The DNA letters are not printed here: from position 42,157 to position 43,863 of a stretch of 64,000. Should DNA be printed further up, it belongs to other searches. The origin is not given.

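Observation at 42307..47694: Three-gene envelope operon of unassigned function: 731-aa N-anchored protein plus two paralogous exported, beta-rich proteins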

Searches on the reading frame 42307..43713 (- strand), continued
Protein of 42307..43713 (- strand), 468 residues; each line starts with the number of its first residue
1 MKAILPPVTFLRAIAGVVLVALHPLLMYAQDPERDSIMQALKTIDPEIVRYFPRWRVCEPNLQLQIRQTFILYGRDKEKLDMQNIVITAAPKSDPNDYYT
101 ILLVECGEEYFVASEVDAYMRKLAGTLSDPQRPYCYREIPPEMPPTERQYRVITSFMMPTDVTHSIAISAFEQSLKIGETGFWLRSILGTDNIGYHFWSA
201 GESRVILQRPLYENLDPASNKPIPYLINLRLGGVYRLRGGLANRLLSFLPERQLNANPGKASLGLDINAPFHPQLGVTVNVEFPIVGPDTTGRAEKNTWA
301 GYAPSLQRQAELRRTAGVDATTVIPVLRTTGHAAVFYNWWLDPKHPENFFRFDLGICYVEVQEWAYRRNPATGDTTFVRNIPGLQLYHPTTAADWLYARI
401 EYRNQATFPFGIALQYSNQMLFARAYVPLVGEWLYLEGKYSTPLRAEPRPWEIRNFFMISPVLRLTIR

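Call 63: find_encoding_contigs(protein=P0389, flank=10000, max_places=1)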
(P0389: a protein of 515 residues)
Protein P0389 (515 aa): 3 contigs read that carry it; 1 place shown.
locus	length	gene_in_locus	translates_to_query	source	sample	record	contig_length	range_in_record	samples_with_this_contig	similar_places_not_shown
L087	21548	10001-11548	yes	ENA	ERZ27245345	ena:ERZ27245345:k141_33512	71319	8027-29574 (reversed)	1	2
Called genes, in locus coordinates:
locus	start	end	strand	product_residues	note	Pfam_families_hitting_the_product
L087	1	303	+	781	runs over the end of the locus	PF17849:OB_Dis3 (weak), PF17876:CSD2, PF00773:RNB, PF00575:S1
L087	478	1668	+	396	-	PF02016:Peptidase_S66, PF17676:Peptidase_S66C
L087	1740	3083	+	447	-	PF02321:OEP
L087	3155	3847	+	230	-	PF00005:ABC_tran, PF02463:SMC_N (faint), PF13304:AAA_21 (faint)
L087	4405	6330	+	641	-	-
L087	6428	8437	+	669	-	-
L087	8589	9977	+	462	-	-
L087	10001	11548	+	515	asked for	-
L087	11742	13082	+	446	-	PF00362:Integrin_beta (faint), PF00092:VWA, PF13519:VWA_2, PF25106:VWA_4, PF00691:OmpA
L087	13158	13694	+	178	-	-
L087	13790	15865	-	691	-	PF00795:CN_hydrolase, PF02540:NAD_synthase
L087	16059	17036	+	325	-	PF00483:NTP_transferase, PF12804:NTP_transf_3, PF25087:GMPPB_C (weak)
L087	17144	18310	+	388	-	PF00438:S-AdoMet_synt_N, PF02772:S-AdoMet_synt_M, PF02773:S-AdoMet_synt_C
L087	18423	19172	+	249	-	PF02353:CMAS (weak), PF13489:Methyltransf_23 (weak), PF01209:Ubie_methyltran (weak), PF05175:MTS (faint), PF13649:Methyltransf_25, PF13847:Methyltransf_31, PF08241:Methyltransf_11, PF08242:Methyltransf_12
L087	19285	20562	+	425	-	PF05221:AdoHcyase, PF00670:AdoHcyase_NAD, PF02826:2-Hacid_dh_C, PF07991:KARI_N (weak)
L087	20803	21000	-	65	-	-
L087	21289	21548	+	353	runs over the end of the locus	PF01545:Cation_efflux, PF16916:ZT_dimer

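Call 66: search_solved_structures(query=L086:1307-2167:+, max_evalue=10, show_alignments=3)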
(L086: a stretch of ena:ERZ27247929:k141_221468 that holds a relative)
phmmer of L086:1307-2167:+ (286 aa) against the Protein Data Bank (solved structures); distinct sequences matched with E-value up to 10: 3.
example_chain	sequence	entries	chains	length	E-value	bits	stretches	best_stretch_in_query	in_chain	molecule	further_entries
6gkr_A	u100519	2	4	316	1.3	11.5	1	162-201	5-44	Branched-chain-amino-acid aminotransferase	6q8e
8isc_A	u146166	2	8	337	1.6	11.2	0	29-57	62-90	Branched chain amino acid: 2-keto-4-methylthiobutyrate aminotransferase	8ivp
8iah_U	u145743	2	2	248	2.3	10.7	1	234-280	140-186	Tropomyosin-1.9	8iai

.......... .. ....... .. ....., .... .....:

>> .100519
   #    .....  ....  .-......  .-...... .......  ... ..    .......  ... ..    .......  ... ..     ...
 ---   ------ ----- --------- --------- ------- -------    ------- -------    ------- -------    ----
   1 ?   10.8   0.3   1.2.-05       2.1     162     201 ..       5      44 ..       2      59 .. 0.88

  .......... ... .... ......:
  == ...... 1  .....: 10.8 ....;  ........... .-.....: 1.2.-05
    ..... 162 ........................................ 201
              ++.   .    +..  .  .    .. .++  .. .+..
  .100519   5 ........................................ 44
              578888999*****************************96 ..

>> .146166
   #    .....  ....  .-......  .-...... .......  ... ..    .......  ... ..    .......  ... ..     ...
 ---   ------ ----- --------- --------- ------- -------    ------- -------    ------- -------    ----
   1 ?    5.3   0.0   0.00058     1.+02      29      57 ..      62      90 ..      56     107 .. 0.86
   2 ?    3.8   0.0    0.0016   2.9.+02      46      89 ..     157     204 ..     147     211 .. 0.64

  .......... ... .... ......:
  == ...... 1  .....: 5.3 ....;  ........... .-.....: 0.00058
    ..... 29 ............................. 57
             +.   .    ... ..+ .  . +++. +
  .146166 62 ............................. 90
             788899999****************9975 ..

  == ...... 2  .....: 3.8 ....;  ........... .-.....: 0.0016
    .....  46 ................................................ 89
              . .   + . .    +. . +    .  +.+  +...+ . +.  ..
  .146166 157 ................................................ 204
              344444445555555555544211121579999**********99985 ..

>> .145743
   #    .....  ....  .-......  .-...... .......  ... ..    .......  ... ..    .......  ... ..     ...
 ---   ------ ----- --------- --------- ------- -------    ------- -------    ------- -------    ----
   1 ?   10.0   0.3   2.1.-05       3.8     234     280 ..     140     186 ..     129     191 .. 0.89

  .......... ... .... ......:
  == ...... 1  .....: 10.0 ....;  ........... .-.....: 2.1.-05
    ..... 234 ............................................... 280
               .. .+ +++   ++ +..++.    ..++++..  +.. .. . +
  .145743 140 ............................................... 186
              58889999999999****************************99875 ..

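Call 67: search_solved_structures(query=L085:11346-12206:+, max_evalue=10, show_alignments=3)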
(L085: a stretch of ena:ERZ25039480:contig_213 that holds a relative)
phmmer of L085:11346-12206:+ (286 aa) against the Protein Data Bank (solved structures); distinct sequences matched with E-value up to 10: 3.
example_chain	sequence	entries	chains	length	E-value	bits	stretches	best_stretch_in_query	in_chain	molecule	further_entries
7aoi_BF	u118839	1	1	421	0.37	13.5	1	203-265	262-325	Tetratricopeptide repeat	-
6hiv_BF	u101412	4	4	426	0.38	13.5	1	203-265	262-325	mL72 | Tetratricopeptide repeat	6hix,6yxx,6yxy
8x15_L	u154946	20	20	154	2.3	10.9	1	246-281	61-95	Zinc finger HIT domain-containing protein 1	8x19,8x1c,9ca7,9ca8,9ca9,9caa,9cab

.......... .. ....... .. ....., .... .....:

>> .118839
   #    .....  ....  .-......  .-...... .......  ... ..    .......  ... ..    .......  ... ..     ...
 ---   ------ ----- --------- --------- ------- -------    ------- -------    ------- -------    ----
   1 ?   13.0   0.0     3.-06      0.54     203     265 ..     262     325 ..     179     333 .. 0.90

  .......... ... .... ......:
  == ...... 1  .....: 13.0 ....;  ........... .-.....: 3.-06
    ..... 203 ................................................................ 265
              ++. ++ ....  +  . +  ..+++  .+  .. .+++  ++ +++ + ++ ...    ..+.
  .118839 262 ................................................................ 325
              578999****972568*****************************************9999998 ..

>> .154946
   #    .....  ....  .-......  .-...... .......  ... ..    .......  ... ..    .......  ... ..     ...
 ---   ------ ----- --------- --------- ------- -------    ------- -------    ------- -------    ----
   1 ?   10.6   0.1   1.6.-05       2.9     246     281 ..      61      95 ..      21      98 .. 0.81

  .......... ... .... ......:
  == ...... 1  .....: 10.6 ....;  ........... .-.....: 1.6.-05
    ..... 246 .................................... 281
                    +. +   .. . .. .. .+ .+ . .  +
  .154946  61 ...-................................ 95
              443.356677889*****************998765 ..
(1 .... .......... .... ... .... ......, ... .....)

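Call 69: find_encoding_contigs(protein=P0424, flank=10000, max_places=1)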
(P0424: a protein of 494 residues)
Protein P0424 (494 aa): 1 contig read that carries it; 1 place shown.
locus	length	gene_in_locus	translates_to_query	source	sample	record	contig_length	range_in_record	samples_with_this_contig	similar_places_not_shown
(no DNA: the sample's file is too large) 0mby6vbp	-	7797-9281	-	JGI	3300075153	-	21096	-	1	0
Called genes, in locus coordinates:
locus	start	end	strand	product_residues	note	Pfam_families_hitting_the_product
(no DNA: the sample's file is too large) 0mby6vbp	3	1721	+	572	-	?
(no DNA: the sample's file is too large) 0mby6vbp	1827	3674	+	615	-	-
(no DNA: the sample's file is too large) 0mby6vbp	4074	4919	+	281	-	-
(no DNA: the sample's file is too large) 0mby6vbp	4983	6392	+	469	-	-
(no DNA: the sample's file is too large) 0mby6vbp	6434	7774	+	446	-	-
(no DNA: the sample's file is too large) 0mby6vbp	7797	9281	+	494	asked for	-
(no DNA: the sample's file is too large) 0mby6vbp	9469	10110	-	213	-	-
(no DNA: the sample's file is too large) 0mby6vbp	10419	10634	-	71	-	-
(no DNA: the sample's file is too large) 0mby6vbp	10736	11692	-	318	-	PF14326:DUF4384 (weak)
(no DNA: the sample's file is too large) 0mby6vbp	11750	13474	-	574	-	-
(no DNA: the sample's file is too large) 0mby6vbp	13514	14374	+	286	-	PF06552:TOM20_plant (faint), PF25064:ARM_TT21_5th (faint), PF25575:TPR_BSK1_C (faint), PF00515:TPR_1 (faint), PF13424:TPR_12 (faint), PF12895:ANAPC3, PF14559:TPR_19 (weak), PF13414:TPR_11 (weak), +6 more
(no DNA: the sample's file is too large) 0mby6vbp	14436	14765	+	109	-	PF11950:DUF3467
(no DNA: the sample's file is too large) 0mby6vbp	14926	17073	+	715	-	-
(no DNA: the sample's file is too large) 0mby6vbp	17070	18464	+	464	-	PF18990:DUF5723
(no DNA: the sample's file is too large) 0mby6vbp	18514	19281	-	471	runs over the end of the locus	PF13191:AAA_16 (weak), PF00004:AAA (weak), PF07728:AAA_5 (weak), PF13401:AAA_22 (weak), PF07724:AAA_2, PF00004:AAA (weak)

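Call 70: find_encoding_contigs(protein=P0383, flank=10000, max_places=1)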
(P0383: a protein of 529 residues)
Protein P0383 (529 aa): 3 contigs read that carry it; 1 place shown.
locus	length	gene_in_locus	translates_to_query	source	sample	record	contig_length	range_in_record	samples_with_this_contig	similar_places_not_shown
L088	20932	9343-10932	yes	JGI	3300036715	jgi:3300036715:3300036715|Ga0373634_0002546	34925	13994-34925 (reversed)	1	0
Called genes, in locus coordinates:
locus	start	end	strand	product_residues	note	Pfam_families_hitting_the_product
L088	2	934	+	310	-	?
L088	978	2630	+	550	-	-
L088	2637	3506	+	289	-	PF03372:Exo_endo_phos, PF19580:Exo_endo_phos_3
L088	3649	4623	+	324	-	PF01916:DS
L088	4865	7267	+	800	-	-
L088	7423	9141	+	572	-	-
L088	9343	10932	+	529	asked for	-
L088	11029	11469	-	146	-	-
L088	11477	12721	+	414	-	PF00362:Integrin_beta (faint), PF00092:VWA, PF13519:VWA_2, PF25106:VWA_4, PF00691:OmpA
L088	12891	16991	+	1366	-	PF22544:HYDIN_VesB_CFA65-like_Ig (faint), PF22073:Cep192_D4 (faint), PF15780:ASH (faint)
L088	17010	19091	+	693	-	PF13205:Big_5, PF09912:DUF2141 (faint), PF14686:fn3_3 (faint), PF13205:Big_5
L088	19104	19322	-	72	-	-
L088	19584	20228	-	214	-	PF00072:Response_reg, PF00196:GerE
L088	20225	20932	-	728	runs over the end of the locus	PF13426:PAS_9, PF08447:PAS_3, PF13426:PAS_9, PF00989:PAS, PF13426:PAS_9, PF08447:PAS_3, PF07730:HisKA_3, PF02518:HATPase_c, +5 more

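Call 71: find_encoding_contigs(protein=P0488, flank=10000, max_places=1)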
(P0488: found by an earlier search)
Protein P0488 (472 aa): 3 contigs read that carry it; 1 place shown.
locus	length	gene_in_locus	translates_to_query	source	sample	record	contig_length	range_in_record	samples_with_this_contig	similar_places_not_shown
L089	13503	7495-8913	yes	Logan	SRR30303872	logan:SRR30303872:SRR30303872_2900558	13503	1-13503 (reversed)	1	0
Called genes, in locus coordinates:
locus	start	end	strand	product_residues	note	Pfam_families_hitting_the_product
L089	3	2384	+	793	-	?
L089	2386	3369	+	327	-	PF01408:GFO_IDH_MocA, PF22725:GFO_IDH_MocA_C3, PF02894:GFO_IDH_MocA_C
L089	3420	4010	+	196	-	PF00677:Lum_binding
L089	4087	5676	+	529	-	-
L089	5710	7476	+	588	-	-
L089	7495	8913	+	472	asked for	-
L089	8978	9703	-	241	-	PF00005:ABC_tran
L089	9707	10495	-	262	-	PF02405:MlaE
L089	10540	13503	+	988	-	?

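Call 73: search_protein_families(library=ncbifam, proteins=[L086:1307-2167:+, L086:2201-3523:+, L085:11346-12206:+, L085:12215-13591:+, L089:4087-5676:+], max_evalue=10)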
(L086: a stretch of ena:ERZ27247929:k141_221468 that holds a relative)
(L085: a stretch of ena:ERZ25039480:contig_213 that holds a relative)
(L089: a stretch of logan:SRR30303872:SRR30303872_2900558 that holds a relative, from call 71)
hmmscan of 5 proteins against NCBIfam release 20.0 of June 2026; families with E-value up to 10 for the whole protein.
L086:1307-2167:+ (286 aa): 2 families
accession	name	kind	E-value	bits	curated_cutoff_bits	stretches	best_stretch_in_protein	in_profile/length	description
NF010044.0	PRK13517.1-4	equivalog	0.087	11.8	437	1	160-196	96-134/372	glutamate--cysteine ligase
NF010042.0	PRK13517.1-2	equivalog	0.099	11.5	427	1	160-195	96-133/376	glutamate--cysteine ligase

L086:2201-3523:+ (440 aa): 0 families

L085:11346-12206:+ (286 aa): 5 families
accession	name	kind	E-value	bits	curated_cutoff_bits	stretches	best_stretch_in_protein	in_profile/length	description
NF002244.0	PRK01156.1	equivalog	0.00027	19.2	847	1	151-283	586-720/895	DNA double-strand break repair ATPase Rad50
NF045487.1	ASRP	equivalog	0.012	14.2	300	1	152-278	355-481/593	archaea-specific SMC-related protein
NF047515.1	SpiroCoCo_C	equivalog_domain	0.014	14.6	125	1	153-258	136-231/313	SpiroCoCo family coiled-coil protein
NF041034.1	Rad50_Sulf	equivalog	0.026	12.4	1000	1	150-270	557-674/872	DNA double-strand break repair ATPase Rad50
TIGR02978.1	phageshock_pspC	equivalog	2.7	7.9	104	0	215-235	85-105/121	envelope stress response membrane protein PspC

L085:12215-13591:+ (458 aa): 0 families

L089:4087-5676:+ (529 aa): 0 families

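Call 74: search_protein_families(library=pfam, proteins=[L086:1307-2167:+, L086:2201-3523:+, L086:3573-4943:+, L089:4087-5676:+, L089:5710-7476:+], max_evalue=10)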
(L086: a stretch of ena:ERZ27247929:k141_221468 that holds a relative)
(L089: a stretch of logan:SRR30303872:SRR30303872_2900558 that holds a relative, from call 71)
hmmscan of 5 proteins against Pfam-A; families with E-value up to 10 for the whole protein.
L086:1307-2167:+ (286 aa): 3 families
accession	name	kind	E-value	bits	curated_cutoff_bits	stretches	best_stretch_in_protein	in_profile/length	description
PF06781.17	CrgA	-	0.0032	18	24.8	1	8-53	16-61/89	Cell division protein CrgA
PF03595.22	SLAC1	-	0.54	9.8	27.9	1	29-105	249-303/331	Voltage-dependent anion channel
PF00335.26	Tetraspanin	-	1.1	9.3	32.1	1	181-247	45-104/225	Tetraspanin family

L086:2201-3523:+ (440 aa): 1 family
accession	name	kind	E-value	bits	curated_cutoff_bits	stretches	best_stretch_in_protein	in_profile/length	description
PF23068.1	CUB_M02D8_5_7th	-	0.077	13.7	28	1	186-226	24-64/114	M02D8_5-like, seventh CUB domain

L086:3573-4943:+ (456 aa): 0 families

L089:4087-5676:+ (529 aa): 0 families

L089:5710-7476:+ (588 aa): 0 families

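Call 78: list_cluster_members(proteins=[L085:17330-18634:-, L085:12215-13591:+, L086:2201-3523:+, L086:1307-2167:+, L087:17144-18310:+, L087:4405-6330:+, L088:4865-7267:+, L089:4087-5676:+, L085:11346-12206:+])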
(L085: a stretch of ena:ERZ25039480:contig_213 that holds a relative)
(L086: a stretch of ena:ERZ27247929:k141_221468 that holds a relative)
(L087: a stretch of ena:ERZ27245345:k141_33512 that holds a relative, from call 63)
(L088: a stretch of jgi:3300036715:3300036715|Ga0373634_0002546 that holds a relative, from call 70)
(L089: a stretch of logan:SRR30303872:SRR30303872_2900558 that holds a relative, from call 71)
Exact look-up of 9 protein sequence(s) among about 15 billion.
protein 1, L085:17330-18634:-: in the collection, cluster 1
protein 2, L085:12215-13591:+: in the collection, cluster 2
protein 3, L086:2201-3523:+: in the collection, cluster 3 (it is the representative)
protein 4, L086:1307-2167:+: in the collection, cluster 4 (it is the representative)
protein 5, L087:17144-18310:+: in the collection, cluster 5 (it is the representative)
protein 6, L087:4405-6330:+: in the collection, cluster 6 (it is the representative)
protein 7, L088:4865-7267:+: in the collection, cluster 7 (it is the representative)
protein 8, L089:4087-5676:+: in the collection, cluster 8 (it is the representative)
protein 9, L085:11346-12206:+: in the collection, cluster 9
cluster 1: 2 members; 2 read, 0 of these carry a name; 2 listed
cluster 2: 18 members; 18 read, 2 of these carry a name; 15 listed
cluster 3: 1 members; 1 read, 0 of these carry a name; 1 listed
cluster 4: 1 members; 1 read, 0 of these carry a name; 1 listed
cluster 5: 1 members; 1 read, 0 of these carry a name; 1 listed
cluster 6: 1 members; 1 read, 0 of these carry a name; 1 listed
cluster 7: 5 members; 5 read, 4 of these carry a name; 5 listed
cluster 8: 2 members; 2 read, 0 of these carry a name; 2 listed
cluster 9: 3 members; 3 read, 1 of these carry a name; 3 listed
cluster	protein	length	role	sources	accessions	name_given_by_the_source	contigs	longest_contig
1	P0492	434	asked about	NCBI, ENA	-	-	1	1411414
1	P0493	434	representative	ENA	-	-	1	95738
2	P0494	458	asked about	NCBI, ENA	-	-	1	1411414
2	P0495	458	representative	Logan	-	-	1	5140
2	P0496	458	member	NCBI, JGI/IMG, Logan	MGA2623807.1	MAG: hypothetical protein ABSF91_08145 [Bacteroidota bacterium] | hypothetical protein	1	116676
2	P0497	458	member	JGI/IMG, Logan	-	hypothetical protein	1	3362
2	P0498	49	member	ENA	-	-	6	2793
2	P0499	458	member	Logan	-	-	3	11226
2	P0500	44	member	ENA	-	-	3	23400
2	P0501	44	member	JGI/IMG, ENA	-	-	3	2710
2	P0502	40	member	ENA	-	-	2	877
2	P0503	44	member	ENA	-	-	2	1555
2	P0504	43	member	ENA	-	-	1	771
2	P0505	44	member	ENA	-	-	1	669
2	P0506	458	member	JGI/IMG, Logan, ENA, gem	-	-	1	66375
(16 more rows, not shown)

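Call 80: find_related_loci(query=A5, collection=metagenome_contigs, flank=8000)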
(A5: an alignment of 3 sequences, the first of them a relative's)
Query A5 (286 aa) in metagenome_contigs; peptide patterns used: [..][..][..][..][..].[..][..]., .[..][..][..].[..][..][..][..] (x = any residue, [..] = any of these).
277 stretches matched a pattern; 2 encode a relative of the query (tblastn E <= 1e-3); 2 distinct loci.
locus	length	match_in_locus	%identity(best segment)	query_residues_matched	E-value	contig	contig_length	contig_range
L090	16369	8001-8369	31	165-281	4e-9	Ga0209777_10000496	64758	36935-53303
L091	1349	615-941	32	165-271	4e-9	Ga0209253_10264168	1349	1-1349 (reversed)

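Call 87: search_protein_families(library=padloc, proteins=[window:42307-43713:-, L086:1307-2167:+, L086:2201-3523:+, L085:11346-12206:+, L085:12215-13591:+], max_evalue=0.1)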
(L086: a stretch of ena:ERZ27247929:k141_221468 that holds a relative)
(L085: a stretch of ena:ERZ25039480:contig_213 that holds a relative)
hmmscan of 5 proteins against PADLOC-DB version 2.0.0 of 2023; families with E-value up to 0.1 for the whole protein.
window:42307-43713:- (468 aa): 0 families

L086:1307-2167:+ (286 aa): 0 families

L086:2201-3523:+ (440 aa): 0 families

L085:11346-12206:+ (286 aa): 0 families

L085:12215-13591:+ (458 aa): 0 families

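Call 90: find_encoding_contigs(protein=P0471, flank=9000, max_places=1)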
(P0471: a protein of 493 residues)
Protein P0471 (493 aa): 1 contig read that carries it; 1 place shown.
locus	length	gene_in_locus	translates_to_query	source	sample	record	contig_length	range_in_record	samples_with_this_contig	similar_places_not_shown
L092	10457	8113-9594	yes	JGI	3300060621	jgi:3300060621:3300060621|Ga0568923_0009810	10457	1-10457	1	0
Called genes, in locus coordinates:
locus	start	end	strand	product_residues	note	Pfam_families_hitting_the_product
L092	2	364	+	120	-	?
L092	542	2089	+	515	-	PF01039:Carboxyl_trans, PF03255:ACCA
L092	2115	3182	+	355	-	PF01266:DAO (faint), PF03486:HI0933_like, PF13450:NAD_binding_8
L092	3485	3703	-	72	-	-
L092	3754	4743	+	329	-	-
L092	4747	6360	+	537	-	-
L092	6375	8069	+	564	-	-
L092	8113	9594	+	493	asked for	-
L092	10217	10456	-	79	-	?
